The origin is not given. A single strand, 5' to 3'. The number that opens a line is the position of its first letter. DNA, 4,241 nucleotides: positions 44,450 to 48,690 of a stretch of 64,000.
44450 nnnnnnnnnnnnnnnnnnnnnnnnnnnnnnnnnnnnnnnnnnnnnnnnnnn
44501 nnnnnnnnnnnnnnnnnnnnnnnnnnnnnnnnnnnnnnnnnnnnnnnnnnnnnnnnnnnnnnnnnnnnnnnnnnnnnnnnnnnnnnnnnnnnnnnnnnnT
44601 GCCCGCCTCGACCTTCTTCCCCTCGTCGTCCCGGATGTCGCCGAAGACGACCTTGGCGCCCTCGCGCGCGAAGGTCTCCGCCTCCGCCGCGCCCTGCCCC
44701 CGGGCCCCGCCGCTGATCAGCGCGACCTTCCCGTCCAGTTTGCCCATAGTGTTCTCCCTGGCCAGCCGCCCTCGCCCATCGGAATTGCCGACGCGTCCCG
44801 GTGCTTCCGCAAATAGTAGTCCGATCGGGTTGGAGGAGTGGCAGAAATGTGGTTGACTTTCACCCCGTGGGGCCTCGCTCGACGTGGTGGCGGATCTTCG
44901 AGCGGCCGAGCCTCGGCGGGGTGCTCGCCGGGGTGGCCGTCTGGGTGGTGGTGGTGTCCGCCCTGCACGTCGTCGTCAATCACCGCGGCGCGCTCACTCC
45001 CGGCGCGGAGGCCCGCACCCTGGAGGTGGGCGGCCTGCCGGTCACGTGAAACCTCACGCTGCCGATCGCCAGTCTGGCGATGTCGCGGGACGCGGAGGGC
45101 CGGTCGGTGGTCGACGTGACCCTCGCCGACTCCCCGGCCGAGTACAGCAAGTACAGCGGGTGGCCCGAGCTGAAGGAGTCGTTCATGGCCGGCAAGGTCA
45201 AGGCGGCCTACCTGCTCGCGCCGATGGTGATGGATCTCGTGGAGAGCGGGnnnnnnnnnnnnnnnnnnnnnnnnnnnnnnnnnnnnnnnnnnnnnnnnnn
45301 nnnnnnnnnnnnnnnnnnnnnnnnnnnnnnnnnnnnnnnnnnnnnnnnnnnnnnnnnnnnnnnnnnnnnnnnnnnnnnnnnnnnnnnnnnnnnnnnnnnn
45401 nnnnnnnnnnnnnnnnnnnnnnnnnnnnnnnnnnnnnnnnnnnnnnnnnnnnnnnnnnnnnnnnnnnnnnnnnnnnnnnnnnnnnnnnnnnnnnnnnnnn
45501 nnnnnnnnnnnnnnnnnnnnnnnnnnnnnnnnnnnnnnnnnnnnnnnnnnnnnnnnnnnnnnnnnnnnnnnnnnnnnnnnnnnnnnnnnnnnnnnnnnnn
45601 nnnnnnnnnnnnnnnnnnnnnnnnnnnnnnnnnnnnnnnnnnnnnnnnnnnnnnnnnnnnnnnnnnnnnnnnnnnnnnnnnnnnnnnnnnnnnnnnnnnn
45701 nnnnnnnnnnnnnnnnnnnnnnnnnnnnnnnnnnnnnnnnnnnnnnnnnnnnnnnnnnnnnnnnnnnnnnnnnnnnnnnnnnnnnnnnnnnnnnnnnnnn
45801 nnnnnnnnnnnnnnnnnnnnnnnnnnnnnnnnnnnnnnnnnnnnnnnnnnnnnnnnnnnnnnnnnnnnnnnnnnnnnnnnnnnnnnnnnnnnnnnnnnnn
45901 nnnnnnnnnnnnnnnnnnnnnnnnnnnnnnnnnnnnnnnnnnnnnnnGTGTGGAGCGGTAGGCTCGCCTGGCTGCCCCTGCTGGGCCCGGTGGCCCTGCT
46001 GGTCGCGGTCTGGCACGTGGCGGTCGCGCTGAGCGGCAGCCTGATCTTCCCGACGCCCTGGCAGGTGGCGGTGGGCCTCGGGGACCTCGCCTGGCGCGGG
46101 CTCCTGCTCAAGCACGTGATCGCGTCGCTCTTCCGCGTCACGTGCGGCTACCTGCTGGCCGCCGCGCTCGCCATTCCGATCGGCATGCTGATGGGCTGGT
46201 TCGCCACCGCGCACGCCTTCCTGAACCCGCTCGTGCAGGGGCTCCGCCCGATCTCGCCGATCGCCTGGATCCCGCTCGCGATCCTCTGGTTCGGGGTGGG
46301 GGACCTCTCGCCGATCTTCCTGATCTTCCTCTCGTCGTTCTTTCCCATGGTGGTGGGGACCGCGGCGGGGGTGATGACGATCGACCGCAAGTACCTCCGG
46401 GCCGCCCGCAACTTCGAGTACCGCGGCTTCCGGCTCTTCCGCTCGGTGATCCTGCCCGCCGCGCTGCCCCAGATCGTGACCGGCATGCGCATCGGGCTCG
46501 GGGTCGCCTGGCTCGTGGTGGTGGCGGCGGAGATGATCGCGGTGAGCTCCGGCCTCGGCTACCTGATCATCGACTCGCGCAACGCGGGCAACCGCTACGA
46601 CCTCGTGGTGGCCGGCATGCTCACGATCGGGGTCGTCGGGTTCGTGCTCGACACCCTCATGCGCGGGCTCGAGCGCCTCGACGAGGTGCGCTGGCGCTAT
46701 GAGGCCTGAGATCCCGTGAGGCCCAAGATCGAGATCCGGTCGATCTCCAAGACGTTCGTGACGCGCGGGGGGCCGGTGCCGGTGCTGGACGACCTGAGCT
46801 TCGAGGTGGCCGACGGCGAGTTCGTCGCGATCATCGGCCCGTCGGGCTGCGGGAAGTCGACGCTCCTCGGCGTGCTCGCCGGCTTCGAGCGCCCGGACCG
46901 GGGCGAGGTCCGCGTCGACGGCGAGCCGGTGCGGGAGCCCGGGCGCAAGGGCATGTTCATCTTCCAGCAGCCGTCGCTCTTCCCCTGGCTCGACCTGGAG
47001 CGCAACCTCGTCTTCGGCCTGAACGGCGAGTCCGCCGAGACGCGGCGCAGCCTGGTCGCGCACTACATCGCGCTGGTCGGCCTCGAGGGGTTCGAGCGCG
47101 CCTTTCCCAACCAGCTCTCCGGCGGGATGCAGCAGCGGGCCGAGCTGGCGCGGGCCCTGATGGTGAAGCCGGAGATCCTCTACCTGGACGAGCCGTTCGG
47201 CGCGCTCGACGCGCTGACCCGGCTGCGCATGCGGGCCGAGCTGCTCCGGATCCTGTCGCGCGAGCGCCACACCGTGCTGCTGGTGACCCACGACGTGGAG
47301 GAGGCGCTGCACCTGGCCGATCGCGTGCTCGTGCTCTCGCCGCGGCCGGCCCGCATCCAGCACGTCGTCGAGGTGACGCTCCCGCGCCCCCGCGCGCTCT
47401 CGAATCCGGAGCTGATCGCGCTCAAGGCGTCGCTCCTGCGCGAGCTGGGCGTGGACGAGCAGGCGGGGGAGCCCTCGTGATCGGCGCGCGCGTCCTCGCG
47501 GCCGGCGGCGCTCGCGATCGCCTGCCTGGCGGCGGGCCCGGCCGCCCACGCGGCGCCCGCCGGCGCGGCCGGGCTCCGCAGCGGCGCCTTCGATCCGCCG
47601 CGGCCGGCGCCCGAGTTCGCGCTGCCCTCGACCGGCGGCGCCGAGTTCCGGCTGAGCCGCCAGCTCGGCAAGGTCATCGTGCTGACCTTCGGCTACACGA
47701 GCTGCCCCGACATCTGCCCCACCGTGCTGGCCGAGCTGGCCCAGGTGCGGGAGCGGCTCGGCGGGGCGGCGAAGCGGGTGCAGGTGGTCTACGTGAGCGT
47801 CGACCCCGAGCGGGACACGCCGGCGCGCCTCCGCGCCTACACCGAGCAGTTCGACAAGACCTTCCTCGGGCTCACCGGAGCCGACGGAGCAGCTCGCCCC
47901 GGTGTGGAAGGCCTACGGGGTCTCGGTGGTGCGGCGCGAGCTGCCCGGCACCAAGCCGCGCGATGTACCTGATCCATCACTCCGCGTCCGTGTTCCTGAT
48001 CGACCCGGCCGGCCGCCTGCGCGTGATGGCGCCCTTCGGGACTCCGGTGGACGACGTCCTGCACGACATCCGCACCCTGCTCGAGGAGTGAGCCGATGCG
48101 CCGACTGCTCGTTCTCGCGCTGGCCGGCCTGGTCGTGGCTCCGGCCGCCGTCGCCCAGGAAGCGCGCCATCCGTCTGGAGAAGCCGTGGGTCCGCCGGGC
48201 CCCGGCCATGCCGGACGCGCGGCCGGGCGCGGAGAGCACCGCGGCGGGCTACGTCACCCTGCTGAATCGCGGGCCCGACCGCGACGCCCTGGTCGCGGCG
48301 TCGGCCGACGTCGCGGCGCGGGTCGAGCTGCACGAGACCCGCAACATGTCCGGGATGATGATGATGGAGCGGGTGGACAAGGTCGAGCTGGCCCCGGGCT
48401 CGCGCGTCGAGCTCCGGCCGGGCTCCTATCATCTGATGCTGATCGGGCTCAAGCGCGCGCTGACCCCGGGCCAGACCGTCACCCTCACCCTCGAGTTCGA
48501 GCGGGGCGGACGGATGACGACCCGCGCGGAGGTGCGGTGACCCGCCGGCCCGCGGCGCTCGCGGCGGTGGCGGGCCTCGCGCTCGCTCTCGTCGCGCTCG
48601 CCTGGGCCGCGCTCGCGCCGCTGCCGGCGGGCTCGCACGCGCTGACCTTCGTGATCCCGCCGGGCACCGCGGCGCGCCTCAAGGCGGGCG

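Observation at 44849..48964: Candidate selenocysteine-dependent ABC importer coupled to a SCO-PCuAC-cupredoxin copper module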

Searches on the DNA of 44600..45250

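Call 80: search_rna_families(source=window, start=44600, end=45250, threshold=evalue, max_evalue=1)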
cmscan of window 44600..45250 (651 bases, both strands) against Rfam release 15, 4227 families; matches with E-value up to 1: 1.
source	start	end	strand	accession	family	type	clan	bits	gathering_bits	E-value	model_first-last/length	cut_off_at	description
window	45027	45106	+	RF03934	mir-m107-1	Gene; miRNA;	-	19.1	83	0.95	1-65/65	no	mir-m107-1 microRNA precursor family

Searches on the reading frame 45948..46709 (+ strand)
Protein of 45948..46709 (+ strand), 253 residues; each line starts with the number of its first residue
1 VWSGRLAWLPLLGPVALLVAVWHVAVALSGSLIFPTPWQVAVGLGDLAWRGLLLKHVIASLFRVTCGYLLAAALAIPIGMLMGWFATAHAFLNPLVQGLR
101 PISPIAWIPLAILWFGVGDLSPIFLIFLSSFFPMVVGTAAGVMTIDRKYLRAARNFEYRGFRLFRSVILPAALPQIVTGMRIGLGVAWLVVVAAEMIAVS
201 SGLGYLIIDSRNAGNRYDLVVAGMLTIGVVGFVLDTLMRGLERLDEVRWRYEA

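Call 6: search_protein_families(library=pfam, proteins=[window:45948-46709:+], max_evalue=0.01)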
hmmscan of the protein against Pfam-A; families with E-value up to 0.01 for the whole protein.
window:45948-46709:+ (253 aa): 1 family
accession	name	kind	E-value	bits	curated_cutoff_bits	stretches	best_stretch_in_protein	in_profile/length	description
PF00528.27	BPD_transp_1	-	1.6e-22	80.6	26.4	1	75-243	1-180/184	Binding-protein-dependent transport system inner membrane component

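Call 7: search_protein_families(library=ncbifam, proteins=[window:45948-46709:+], max_evalue=0.01)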
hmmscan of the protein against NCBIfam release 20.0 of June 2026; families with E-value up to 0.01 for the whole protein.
window:45948-46709:+ (253 aa): 14 families
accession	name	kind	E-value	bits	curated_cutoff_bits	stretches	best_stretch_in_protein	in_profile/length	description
NF040733.1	ABC_perm_U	equivalog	2.2e-56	191.2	295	1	15-251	15-250/251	ABC transporter permease subunit SaoP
NF007545.0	PRK10160.1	equivalog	1.4e-45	155.9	342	1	13-243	29-265/275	taurine ABC transporter permease TauC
TIGR01183.1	ntrB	equivalog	1.9e-42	145.2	209.05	1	51-238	14-199/202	nitrate ABC transporter permease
NF008470.0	PRK11365.1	equivalog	3.3e-37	128.3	347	1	10-250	14-253/263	aliphatic sulfonate ABC transporter permease SsuC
NF008196.0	PRK10952.1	equivalog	9.6e-11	41.1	439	1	61-241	150-328/356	glycine betaine/L-proline ABC transporter permease ProW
TIGR03416.1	ABC_choXWV_perm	equivalog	4.2e-10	39.6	363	1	33-237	65-266/267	choline ABC transporter permease subunit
TIGR03226.1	PhnU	equivalog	8e-06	25.5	283.45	1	128-183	187-243/311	2-aminoethylphosphonate ABC transporter permease subunit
TIGR02141.1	modB_ABC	equivalog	2.9e-05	23.8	182.6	1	132-182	92-143/208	molybdate ABC transporter permease subunit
NF011624.0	PRK15050.1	equivalog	8.8e-05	21.8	247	1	129-182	170-224/297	2-aminoethylphosphonate ABC transporter permease subunit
NF007047.0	PRK09500.1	equivalog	0.00052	19.7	326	1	131-193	139-202/257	spermidine/putrescine ABC transporter permease PotC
NF045470.1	Opp2B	equivalog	0.00072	18.8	350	1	144-237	195-287/300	nickel ABC transporter permease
NF007044.0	PRK09497.1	equivalog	0.002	17.6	348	1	132-187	164-218/285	spermidine/putrescine ABC transporter permease PotB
TIGR01581.1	Mo_ABC_porter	hypoth_equivalog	0.0023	17.5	210.3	1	127-180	112-164/225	ABC transporter permease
NF006939.0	PRK09421.1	equivalog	0.0026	17.2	262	1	132-184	105-158/230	molybdate ABC transporter permease subunit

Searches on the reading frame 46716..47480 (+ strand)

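Call 6: search_protein_families(library=pfam, proteins=[window:46716-47480:+], max_evalue=0.01)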
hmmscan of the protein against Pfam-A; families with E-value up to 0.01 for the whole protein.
window:46716-47480:+ (254 aa): 8 families
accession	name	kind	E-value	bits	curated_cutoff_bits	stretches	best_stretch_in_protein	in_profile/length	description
PF00005.33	ABC_tran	-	6.9e-33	114.6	25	1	24-161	1-136/137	ABC transporter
PF13304.12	AAA_21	-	3.2e-08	34.4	27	1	36-79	1-50/304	AAA domain, putative AbiEii toxin, Type IV TA system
PF13191.12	AAA_16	-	0.00014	22.8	32.6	1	30-196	18-143/167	AAA ATPase domain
PF13401.12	AAA_22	-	0.00061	20.5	27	1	35-159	6-92/130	AAA domain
PF20703.3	nSTAND1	-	0.00083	19.5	27.1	1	25-65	24-66/379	Novel STAND NTPase 1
PF03193.22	RsgA_GTPase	-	0.0021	18.3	30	1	26-65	99-137/174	RsgA GTPase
PF13555.12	AAA_29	-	0.0029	17.8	27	1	29-51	17-39/61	P-loop containing region of AAA domain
PF13521.12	AAA_28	-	0.0039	17.9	27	0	37-62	2-22/164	AAA domain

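Call 7: search_protein_families(library=ncbifam, proteins=[window:46716-47480:+], max_evalue=0.01)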
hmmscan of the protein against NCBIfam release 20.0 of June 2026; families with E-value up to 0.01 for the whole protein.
window:46716-47480:+ (254 aa): 190 families (the best 25 are shown)
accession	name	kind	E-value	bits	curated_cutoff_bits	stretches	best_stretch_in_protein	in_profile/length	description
NF040729.1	ABC_ATP_SaoA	equivalog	5.7e-66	222.4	360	1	4-242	1-241/248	ABC transporter ATP-binding protein SaoA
TIGR01184.1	ntrCD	subfamily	5.4e-64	215.9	291.8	1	24-227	1-209/230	nitrate ABC transporter ATP-binding protein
NF008421.0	PRK11248.1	equivalog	1.4e-60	205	357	1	10-222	4-217/255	taurine ABC transporter ATP-binding subunit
TIGR03265.1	PhnT2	equivalog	2e-58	198.3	457.7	1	3-208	3-209/353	putative 2-aminoethylphosphonate ABC transporter ATP-binding protein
NF008420.0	PRK11247.1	equivalog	1.9e-55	187.8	395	1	6-242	14-240/257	aliphatic sulfonates ABC transporter ATP-binding protein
TIGR00968.1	3a0106s01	subfamily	7.3e-53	179.5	342.75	1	5-208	1-205/237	sulfate ABC transporter ATP-binding protein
NF043075.1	MMSYN1_0197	equivalog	1.1e-51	175.8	550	1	5-208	3-207/341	spermidine/putrescine ABC transporter ATP-binding protein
NF006987.0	PRK09452.1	equivalog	3.3e-49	167.6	482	1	4-208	17-222/378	spermidine/putrescine ABC transporter ATP-binding protein PotA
TIGR01186.1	proV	subfamily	8.4e-48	163.3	326.6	1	24-208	9-204/363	betaine/proline/choline family ABC transporter ATP-binding protein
TIGR03258.1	PhnT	equivalog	2.1e-47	161.9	499.15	1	22-207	22-213/359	2-aminoethylphosphonate ABC transport system ATP-binding subunit PhnT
NF008513.0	PRK11432.1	equivalog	1e-46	159.5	496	1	5-208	7-211/351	ferric ABC transporter ATP-binding protein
NF008653.0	PRK11650.1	subfamily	1.5e-46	159.1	432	1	4-208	3-209/357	sn-glycerol-3-phosphate ABC transporter ATP-binding protein UgpC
TIGR01187.1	potA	subfamily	4.3e-46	157.5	355.6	1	39-208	1-175/325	polyamine ABC transporter ATP-binding protein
NF008621.0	PRK11607.1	equivalog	7.2e-46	156.7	613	1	2-207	17-223/377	putrescine ABC transporter ATP-binding subunit PotG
NF008105.0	PRK10851.1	equivalog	2.1e-45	155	502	1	5-208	3-211/362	sulfate/thiosulfate ABC transporter ATP-binding protein CysA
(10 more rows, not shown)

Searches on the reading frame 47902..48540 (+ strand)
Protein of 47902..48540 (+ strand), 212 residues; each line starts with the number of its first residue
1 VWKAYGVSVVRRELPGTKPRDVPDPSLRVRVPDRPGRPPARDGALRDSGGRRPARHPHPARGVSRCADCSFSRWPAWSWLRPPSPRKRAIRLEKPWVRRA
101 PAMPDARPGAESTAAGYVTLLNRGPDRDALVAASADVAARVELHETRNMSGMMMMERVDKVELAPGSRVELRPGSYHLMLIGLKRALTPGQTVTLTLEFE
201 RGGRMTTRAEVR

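Call 6: search_protein_families(library=pfam, proteins=[window:47902-48540:+], max_evalue=0.01)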
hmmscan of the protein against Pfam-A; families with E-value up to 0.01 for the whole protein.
window:47902-48540:+ (212 aa): 1 family
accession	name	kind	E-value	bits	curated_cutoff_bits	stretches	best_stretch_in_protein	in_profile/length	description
PF04314.18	PCuAC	-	1.4e-34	118.7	29.4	1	95-206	4-108/109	Copper chaperone PCu(A)C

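Call 7: search_protein_families(library=ncbifam, proteins=[window:47902-48540:+], max_evalue=0.01)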
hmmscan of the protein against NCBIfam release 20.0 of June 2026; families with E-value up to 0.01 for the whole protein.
window:47902-48540:+ (212 aa): 0 families
